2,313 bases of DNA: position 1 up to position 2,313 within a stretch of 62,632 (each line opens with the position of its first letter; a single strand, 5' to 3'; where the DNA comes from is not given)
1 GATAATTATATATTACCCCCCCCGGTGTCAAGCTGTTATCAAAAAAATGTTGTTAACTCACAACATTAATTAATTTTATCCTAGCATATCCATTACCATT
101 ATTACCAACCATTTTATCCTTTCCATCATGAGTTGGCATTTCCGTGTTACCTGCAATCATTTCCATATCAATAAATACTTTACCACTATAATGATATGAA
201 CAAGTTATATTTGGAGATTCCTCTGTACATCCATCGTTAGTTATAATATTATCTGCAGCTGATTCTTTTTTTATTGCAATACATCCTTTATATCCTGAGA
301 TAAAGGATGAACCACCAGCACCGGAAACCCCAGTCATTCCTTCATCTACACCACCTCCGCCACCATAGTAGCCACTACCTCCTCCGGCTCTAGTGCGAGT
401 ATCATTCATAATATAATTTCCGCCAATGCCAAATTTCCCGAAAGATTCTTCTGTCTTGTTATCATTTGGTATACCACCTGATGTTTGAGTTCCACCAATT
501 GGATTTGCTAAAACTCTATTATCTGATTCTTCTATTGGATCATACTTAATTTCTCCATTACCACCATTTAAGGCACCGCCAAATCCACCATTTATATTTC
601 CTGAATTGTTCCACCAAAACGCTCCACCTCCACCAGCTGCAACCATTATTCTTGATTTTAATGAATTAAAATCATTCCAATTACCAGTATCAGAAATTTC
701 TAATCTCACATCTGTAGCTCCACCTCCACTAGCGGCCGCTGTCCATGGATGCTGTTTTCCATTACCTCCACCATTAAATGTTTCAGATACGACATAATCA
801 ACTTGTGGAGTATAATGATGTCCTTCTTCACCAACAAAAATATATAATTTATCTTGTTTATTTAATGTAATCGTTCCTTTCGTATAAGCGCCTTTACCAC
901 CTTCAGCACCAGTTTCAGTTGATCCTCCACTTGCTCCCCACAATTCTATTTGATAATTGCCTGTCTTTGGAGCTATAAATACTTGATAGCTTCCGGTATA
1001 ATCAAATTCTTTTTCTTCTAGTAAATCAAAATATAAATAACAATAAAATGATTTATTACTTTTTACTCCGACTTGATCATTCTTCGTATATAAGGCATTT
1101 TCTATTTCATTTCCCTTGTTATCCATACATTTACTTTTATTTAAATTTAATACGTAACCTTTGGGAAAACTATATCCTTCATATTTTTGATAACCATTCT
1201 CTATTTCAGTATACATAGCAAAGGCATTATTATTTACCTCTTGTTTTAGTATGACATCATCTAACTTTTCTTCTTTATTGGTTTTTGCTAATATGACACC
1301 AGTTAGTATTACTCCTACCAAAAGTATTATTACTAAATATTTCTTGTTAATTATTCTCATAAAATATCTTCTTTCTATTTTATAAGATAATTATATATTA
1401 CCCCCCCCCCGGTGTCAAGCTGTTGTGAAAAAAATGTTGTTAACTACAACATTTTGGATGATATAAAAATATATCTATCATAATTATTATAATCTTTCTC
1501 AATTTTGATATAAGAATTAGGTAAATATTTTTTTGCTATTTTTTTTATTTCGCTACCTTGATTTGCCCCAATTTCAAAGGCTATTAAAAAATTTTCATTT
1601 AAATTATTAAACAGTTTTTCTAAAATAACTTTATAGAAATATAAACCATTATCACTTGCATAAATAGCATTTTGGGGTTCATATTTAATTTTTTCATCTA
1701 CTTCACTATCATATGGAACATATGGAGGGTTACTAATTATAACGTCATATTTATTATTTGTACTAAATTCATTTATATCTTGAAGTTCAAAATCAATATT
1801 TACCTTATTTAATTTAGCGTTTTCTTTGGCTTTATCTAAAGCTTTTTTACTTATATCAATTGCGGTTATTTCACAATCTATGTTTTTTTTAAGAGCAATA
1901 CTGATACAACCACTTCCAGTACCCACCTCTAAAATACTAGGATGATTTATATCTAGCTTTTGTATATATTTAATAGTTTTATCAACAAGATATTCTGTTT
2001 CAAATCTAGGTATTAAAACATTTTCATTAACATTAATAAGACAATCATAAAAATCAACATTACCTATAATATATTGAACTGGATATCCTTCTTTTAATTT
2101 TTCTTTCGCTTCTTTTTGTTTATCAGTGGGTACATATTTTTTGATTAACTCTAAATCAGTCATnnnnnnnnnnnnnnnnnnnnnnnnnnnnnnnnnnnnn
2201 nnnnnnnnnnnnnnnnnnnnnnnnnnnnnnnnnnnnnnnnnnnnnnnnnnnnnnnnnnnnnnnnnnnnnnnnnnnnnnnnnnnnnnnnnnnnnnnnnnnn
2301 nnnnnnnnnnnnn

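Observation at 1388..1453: Consensus promoter whose -35/-10 spacing is set by a poly-G tract: a candidate phase-variation switch for a surface-protein family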

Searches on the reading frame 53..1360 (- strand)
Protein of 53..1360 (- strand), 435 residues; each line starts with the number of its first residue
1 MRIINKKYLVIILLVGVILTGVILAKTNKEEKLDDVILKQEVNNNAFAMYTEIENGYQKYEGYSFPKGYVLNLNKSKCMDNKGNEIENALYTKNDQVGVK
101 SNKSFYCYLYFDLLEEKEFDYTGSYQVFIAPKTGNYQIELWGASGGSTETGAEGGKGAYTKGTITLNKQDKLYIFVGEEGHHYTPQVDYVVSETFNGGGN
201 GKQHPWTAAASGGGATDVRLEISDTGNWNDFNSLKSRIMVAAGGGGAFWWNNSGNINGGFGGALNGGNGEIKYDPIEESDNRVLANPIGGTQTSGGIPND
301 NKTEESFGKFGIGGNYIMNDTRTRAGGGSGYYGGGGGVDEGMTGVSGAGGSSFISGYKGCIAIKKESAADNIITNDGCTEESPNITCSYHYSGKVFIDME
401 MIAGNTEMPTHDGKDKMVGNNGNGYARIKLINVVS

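Call 8: search_protein_families(library=pfam, proteins=[window:53-1360:-], max_evalue=0.1)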
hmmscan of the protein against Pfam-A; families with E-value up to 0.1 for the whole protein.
window:53-1360:- (435 aa): 1 family
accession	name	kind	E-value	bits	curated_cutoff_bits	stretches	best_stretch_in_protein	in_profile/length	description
PF12810.13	ALK_LTK_GRD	-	3.6e-55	188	24.5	1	132-431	6-243/243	ALK/LTK, Glycine-rich domain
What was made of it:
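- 53..1360 (-): Family gene 1 (435 aa): N-terminal membrane anchor plus the shared N-module (residues 1-112), then a glycine-rich ALK_LTK_GRD domain. Pfam PF12810, E = 3.6e-55 (call 8).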

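Call 9: search_protein_families(library=ncbifam, proteins=[window:53-1360:-], max_evalue=0.1)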
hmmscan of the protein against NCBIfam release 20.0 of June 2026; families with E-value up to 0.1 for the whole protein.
window:53-1360:- (435 aa): 0 families

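Call 12: find_encoding_contigs(protein=window:53-1360:-, flank=3000, max_places=10)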
Protein window:53-1360:- (435 aa): no gene with exactly this product is on record in the collection.

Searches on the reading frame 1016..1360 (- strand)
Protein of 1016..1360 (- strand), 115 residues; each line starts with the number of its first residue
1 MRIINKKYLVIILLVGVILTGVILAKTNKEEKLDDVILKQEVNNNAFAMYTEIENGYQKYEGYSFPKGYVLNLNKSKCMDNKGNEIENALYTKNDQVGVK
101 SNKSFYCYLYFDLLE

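Call 14: find_homologous_proteins(query=window:1016-1360:-, max_evalue=0.001)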
Query window:1016-1360:- (115 aa): 3 proteins with E <= 0.001 among 18 candidates.
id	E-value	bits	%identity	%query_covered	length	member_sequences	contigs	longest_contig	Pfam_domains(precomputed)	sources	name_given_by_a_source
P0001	3.4e-39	151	69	97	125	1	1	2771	-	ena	-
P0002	8.0e-39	150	63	97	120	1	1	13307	-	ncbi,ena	-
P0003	7.5e-10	57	39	99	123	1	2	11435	-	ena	-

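Call 15: find_encoding_contigs(protein=P0002, flank=10000, max_places=6)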
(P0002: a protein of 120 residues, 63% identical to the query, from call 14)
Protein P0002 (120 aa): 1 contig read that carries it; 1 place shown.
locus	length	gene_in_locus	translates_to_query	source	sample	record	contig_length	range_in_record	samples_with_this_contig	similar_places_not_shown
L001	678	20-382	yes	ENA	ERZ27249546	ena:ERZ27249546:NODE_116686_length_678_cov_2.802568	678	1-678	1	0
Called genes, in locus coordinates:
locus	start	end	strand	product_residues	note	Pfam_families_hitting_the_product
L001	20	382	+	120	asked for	-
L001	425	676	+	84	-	?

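Call 16: find_encoding_contigs(protein=P0001, flank=10000, max_places=6)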
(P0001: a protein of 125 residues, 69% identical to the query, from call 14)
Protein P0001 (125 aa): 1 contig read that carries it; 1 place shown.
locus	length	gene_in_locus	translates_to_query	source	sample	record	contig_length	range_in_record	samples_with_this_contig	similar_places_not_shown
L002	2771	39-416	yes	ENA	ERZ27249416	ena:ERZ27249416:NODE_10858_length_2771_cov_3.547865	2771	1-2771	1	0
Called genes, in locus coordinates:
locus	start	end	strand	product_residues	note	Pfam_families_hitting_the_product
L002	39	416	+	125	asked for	-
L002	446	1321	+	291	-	-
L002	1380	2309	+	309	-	PF27663:Spore_coat_YutH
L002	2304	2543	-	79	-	PF01106:NifU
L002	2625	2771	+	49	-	?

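Call 17: find_encoding_contigs(protein=P0003, flank=10000, max_places=6)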
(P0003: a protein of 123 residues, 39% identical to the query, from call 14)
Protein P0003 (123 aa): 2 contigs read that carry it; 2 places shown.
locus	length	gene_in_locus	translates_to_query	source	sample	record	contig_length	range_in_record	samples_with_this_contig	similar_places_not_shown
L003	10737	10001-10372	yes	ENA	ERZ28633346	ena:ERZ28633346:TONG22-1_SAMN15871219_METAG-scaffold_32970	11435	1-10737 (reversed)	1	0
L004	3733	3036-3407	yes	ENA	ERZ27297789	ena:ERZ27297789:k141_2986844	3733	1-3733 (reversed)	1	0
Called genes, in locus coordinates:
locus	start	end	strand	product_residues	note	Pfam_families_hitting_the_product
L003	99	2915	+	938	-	PF00005:ABC_tran (faint), PF01637:ATPase_2 (faint), PF02463:SMC_N (faint), PF03193:RsgA_GTPase (faint), PF13191:AAA_16 (faint), PF13304:AAA_21 (faint), PF17760:UvrA_inter, PF17755:UvrA_DNA-bind, +6 more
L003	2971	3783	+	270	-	PF01790:LGT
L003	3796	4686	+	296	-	PF00890:FAD_binding_2 (faint), PF01266:DAO (faint), PF07992:Pyr_redox_2, PF12831:FAD_oxidored (faint), PF13738:Pyr_redox_3, PF00070:Pyr_redox (weak)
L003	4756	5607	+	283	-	PF10672:Methyltrans_SAM, PF03602:Cons_hypoth95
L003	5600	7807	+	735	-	PF01136:Peptidase_U32, PF12392:DUF3656, PF01136:Peptidase_U32 (weak)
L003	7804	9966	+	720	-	PF09371:Tex_N, PF22706:Tex_central_region, PF14639:YqgF (weak), PF16921:Tex_YqgF, PF14635:HHH_7 (weak), PF12836:HHH_3, PF17674:HHH_9, PF00575:S1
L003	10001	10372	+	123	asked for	-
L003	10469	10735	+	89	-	?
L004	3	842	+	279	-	?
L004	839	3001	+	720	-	PF09371:Tex_N, PF22706:Tex_central_region, PF14639:YqgF (weak), PF16921:Tex_YqgF, PF14635:HHH_7 (weak), PF12836:HHH_3, PF17674:HHH_9, PF00575:S1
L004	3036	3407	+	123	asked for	-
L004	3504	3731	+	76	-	?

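Call 26: find_related_loci(query=A1, collection=genome_contigs, flank=3000)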
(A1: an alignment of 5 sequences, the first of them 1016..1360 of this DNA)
Query A1 (115 aa) in genome_contigs; peptide patterns used: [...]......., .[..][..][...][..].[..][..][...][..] (x = any residue, [..] = any of these).
115 stretches matched a pattern; 46 encode a relative of the query (tblastn E <= 1e-3); 45 distinct loci.
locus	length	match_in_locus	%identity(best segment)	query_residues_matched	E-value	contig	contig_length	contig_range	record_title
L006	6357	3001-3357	43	3-112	5e-19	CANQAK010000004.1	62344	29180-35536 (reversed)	MAG: uncultured Bacilli bacterium isolate Lapin-001__bin81 genome assembly, contig: Lapin-001__NODE_674_length_62344_cov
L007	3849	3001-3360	41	3-113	3e-18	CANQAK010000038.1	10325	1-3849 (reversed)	MAG: uncultured Bacilli bacterium isolate Lapin-001__bin81 genome assembly, contig: Lapin-001__NODE_5797_length_10325_co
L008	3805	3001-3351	40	2-113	1e-17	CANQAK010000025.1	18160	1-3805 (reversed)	MAG: uncultured Bacilli bacterium isolate Lapin-001__bin81 genome assembly, contig: Lapin-001__NODE_3229_length_18160_co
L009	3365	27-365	38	6-115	4e-17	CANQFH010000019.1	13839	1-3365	MAG: uncultured Bacilli bacterium isolate Lapin-005__bin46 genome assembly, contig: Lapin-005__NODE_6037_length_13839_co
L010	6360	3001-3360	34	1-113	4e-17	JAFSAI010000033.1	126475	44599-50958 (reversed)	MAG: Bacilli bacterium isolate RGIG2961 Goat_Rectum-1__c656848, whole genome shotgun sequence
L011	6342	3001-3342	39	6-113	1e-16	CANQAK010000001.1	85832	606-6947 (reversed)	MAG: uncultured Bacilli bacterium isolate Lapin-001__bin81 genome assembly, contig: Lapin-001__NODE_394_length_85832_cov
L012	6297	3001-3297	42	20-112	1e-16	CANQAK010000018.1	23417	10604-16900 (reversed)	MAG: uncultured Bacilli bacterium isolate Lapin-001__bin81 genome assembly, contig: Lapin-001__NODE_2449_length_23417_co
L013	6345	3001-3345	37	6-112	2e-16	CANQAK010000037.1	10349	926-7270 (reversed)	MAG: uncultured Bacilli bacterium isolate Lapin-001__bin81 genome assembly, contig: Lapin-001__NODE_5781_length_10349_co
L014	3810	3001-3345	40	6-112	6e-16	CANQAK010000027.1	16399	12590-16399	MAG: uncultured Bacilli bacterium isolate Lapin-001__bin81 genome assembly, contig: Lapin-001__NODE_3579_length_16399_co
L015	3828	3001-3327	43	10-112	3e-16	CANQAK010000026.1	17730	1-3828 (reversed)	MAG: uncultured Bacilli bacterium isolate Lapin-001__bin81 genome assembly, contig: Lapin-001__NODE_3304_length_17730_co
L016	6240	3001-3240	49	33-112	4e-16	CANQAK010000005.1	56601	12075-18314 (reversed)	MAG: uncultured Bacilli bacterium isolate Lapin-001__bin81 genome assembly, contig: Lapin-001__NODE_789_length_56601_cov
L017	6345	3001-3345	37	6-112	2e-15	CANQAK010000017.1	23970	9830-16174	MAG: uncultured Bacilli bacterium isolate Lapin-001__bin81 genome assembly, contig: Lapin-001__NODE_2386_length_23970_co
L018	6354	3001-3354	36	5-113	4e-15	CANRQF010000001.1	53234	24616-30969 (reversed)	MAG: uncultured Bacilli bacterium isolate Lapin-017__bin12 genome assembly, contig: Lapin-017__NODE_228_length_53234_cov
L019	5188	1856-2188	35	9-112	1e-14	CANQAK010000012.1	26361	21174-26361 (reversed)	MAG: uncultured Bacilli bacterium isolate Lapin-001__bin81 genome assembly, contig: Lapin-001__NODE_2124_length_26361_co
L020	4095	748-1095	40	6-113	1e-14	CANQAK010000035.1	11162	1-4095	MAG: uncultured Bacilli bacterium isolate Lapin-001__bin81 genome assembly, contig: Lapin-001__NODE_5363_length_11162_co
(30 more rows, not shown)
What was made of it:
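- Tried and rejected: The protein-based search found them (call 26).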

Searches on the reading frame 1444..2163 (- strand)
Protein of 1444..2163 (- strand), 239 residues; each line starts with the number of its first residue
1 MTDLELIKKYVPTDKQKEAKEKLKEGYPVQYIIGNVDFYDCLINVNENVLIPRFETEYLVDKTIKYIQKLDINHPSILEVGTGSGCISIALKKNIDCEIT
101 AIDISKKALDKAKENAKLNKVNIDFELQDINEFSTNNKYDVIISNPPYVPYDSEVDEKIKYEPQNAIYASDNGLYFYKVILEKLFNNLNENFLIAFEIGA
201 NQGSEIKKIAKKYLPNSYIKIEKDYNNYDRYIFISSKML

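Call 8: search_protein_families(library=pfam, proteins=[window:1444-2163:-], max_evalue=0.1)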
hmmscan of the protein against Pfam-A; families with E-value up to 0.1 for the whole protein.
window:1444-2163:- (239 aa): 26 families (the best 25 are shown)
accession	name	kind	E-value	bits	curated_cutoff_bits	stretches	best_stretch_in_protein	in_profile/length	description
PF13847.12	Methyltransf_31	-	1e-15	58.1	27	1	76-195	6-108/145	Methyltransferase domain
PF05175.20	MTS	-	9.3e-15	55.1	23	1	69-149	26-109/170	Methyltransferase small domain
PF13649.12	Methyltransf_25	-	4.7e-14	53.3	27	1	77-145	1-71/97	Methyltransferase domain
PF06325.19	PrmA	-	1.9e-13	51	22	1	64-145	152-233/296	Ribosomal protein L11 methyltransferase (PrmA)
PF08242.18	Methyltransf_12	-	5.6e-10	40.3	30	1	78-145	1-72/98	Methyltransferase domain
PF08241.18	Methyltransf_11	-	4.9e-09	37.1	21.2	1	78-145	1-67/95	Methyltransferase domain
PF01170.24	UPF0020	-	1.2e-07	32.1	22.3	1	92-148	72-131/197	RMKL-like, methyltransferase domain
PF05401.17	NodS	-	4.4e-07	30.4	24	1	69-145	39-113/201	Nodulation protein S (NodS)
PF07669.17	Eco57I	-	1.5e-06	28.9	25.3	1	103-228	40-168/171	Eco57I restriction-modification methylase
PF13489.12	Methyltransf_23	-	5.6e-06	26.6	27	1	59-145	8-88/164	Methyltransferase domain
PF10294.15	Methyltransf_16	-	1.4e-05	25.3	21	1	56-121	29-94/174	Lysine methyltransferase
PF02475.24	TRM5-TYW2_MTfase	-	4e-05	24.1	28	1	76-148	39-114/164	TRM5/TYW2 methyltransferase domain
PF03848.20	TehB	-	0.00011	22.1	20.4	1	75-145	31-102/193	Tellurite resistance protein TehB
PF03602.21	Cons_hypoth95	-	0.00063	19.9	24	1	70-151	39-126/182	Conserved hypothetical protein 95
PF02390.23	Methyltransf_4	-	0.0011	18.9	24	1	74-122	2-52/173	Putative methyltransferase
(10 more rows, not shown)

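Call 29: find_homologous_proteins(query=window:1444-2163:-, max_evalue=1e-20)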
Query window:1444-2163:- (239 aa): 7346 proteins with E <= 1e-20 among 8000 candidates; the best 120 are listed.
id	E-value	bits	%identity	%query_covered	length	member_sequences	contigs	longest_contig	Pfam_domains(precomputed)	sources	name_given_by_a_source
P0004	2.0e-149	514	100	100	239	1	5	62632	PF13847.13,PF13489.13,PF06325.20,PF05175.21,PF13649.13,PF07669.18,PF01170.25,PF08241.19,PF08242.19,PF10294.16,PF05401.17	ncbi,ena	-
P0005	1.0e-106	374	73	100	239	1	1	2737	PF13847.13,PF13489.13,PF06325.20,PF05175.21,PF13649.13,PF07669.18,PF02475.24,PF08241.19,PF08242.19,PF10294.16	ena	-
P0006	2.0e-105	370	72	99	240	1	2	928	PF13847.13,PF13489.13,PF06325.20,PF03848.21,PF05175.21,PF13649.13,PF01170.25,PF08241.19,PF08242.19,PF10294.16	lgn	-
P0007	6.0e-105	368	72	98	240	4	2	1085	PF13847.13,PF13489.13,PF06325.20,PF05175.21,PF13649.13,PF01170.25,PF08241.19,PF08242.19,PF10294.16,PF05401.17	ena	-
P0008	9.7e-105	367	71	99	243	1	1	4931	PF13847.13,PF06325.20,PF05175.21,PF13649.13,PF01170.25,PF08241.19,PF08242.19,PF05401.17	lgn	-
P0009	2.5e-104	366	73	99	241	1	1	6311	PF13847.13,PF13489.13,PF06325.20,PF05175.21,PF13649.13,PF07669.18,PF08241.19,PF08242.19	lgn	-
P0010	4.0e-104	365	72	100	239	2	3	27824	PF13489.13,PF07669.18,PF02475.24,PF08241.19,PF05401.17,PF13847.13,PF06325.20,PF05175.21,PF13649.13,PF01170.25,PF08242.19,PF10294.16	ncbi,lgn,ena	-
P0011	1.6e-103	363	71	99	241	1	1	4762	PF13847.13,PF13489.13,PF06325.20,PF05175.21,PF13649.13,PF01170.25,PF08241.19,PF08242.19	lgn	-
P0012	1.7e-103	363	71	99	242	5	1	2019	PF13847.13,PF13489.13,PF06325.20,PF05175.21,PF13649.13,PF01170.25,PF08241.19,PF08242.19,PF10294.16,PF05401.17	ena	-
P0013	3.0e-103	363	71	99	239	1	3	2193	PF13847.13,PF13489.13,PF06325.20,PF05175.21,PF13649.13,PF07669.18,PF01170.25,PF08241.19,PF08242.19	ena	-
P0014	3.6e-103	362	70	100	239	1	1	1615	PF13847.13,PF06325.20,PF05175.21,PF13649.13,PF02475.24,PF08241.19,PF08242.19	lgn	-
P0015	4.8e-103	362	70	100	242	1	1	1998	PF13847.13,PF06325.20,PF05175.21,PF13649.13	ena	-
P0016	8.2e-103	361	72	100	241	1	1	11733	PF13847.13,PF13489.13,PF06325.20,PF05175.21,PF13649.13,PF07669.18,PF08241.19,PF08242.19,PF05401.17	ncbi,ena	-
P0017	1.5e-102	360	71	98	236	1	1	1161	PF13489.13,PF07669.18,PF08241.19,PF05401.17,PF13847.13,PF06325.20,PF03848.21,PF05175.21,PF13649.13,PF01170.25,PF08242.19,PF10294.16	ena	-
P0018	1.5e-102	360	71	100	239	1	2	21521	PF13847.13,PF13489.13,PF06325.20,PF05175.21,PF13649.13,PF02527.22,PF08241.19,PF08242.19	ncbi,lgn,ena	-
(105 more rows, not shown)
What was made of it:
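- Checked: The window is a whole contig (P0004, longest contig 62,632 nt, call 29).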

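Call 30: find_encoding_contigs(protein=P0004, flank=10000, max_places=10)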
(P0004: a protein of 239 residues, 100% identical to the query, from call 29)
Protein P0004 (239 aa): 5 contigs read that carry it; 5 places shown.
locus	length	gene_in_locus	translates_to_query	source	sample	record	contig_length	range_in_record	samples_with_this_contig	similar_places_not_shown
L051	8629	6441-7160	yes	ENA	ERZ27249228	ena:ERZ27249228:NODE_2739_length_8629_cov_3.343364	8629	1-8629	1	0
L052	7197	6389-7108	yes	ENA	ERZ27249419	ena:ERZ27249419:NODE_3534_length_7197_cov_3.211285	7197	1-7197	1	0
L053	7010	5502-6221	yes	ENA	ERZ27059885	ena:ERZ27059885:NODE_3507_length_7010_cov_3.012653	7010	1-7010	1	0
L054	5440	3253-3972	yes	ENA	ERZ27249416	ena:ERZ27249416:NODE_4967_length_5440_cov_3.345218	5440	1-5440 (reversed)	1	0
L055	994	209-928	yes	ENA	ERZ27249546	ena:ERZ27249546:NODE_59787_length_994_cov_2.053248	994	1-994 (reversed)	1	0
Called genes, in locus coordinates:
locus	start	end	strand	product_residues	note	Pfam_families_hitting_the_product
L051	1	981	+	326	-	?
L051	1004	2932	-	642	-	PF00912:Transgly, PF00905:Transpeptidase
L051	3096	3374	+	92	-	-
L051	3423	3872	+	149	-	-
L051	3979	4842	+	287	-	PF01545:Cation_efflux, PF16916:ZT_dimer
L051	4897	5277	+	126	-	-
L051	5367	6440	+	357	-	PF03462:PCRF, PF00472:RF-1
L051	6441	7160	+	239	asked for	PF07669:Eco57I (weak), PF05175:MTS, PF06325:PrmA, PF13847:Methyltransf_31, PF01170:UPF0020, PF08241:Methyltransf_11, PF08242:Methyltransf_12, PF13649:Methyltransf_25, +3 more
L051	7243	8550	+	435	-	PF12810:ALK_LTK_GRD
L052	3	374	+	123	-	?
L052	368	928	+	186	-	-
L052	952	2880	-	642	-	PF00912:Transgly, PF00905:Transpeptidase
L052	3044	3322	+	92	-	-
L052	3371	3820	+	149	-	-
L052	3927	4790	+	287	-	PF01545:Cation_efflux, PF16916:ZT_dimer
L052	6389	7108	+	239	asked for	PF07669:Eco57I (weak), PF05175:MTS, PF06325:PrmA, PF13847:Methyltransf_31, PF01170:UPF0020, PF08241:Methyltransf_11, PF08242:Methyltransf_12, PF13649:Methyltransf_25, +3 more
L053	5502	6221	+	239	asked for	PF07669:Eco57I (weak), PF05175:MTS, PF06325:PrmA, PF13847:Methyltransf_31, PF01170:UPF0020, PF08241:Methyltransf_11, PF08242:Methyltransf_12, PF13649:Methyltransf_25, +3 more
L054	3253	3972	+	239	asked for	PF07669:Eco57I (weak), PF05175:MTS, PF06325:PrmA, PF13847:Methyltransf_31, PF01170:UPF0020, PF08241:Methyltransf_11, PF08242:Methyltransf_12, PF13649:Methyltransf_25, +3 more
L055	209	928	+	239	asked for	PF07669:Eco57I (weak), PF05175:MTS, PF06325:PrmA, PF13847:Methyltransf_31, PF01170:UPF0020, PF08241:Methyltransf_11, PF08242:Methyltransf_12, PF13649:Methyltransf_25, +3 more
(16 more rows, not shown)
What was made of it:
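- Five ENA contigs from five samples encode the identical PrmC (call 30).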

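Call 73: list_cluster_members(proteins=[P0004, P0150, P0124, P0002, P0165])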
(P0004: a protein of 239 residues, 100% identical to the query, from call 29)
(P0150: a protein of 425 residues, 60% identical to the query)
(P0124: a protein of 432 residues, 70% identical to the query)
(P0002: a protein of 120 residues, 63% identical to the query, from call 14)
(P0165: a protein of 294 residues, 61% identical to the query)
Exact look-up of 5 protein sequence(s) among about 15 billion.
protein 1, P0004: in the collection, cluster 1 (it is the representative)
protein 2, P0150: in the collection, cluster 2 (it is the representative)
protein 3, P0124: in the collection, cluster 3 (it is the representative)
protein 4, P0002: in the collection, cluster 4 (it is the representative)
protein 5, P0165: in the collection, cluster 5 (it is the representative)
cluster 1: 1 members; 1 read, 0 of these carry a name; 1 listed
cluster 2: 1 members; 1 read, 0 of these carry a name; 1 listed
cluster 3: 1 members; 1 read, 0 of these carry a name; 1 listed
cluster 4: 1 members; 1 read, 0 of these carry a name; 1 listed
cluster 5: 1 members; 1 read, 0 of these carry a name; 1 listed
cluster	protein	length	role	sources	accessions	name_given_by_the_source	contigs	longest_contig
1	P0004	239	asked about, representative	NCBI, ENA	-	-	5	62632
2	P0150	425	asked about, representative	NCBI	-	-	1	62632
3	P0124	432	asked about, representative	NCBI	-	-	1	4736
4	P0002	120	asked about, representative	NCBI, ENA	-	-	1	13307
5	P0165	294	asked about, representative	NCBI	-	-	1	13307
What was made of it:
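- Tried and rejected: It gave no names or accessions for the source genome (call 73).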
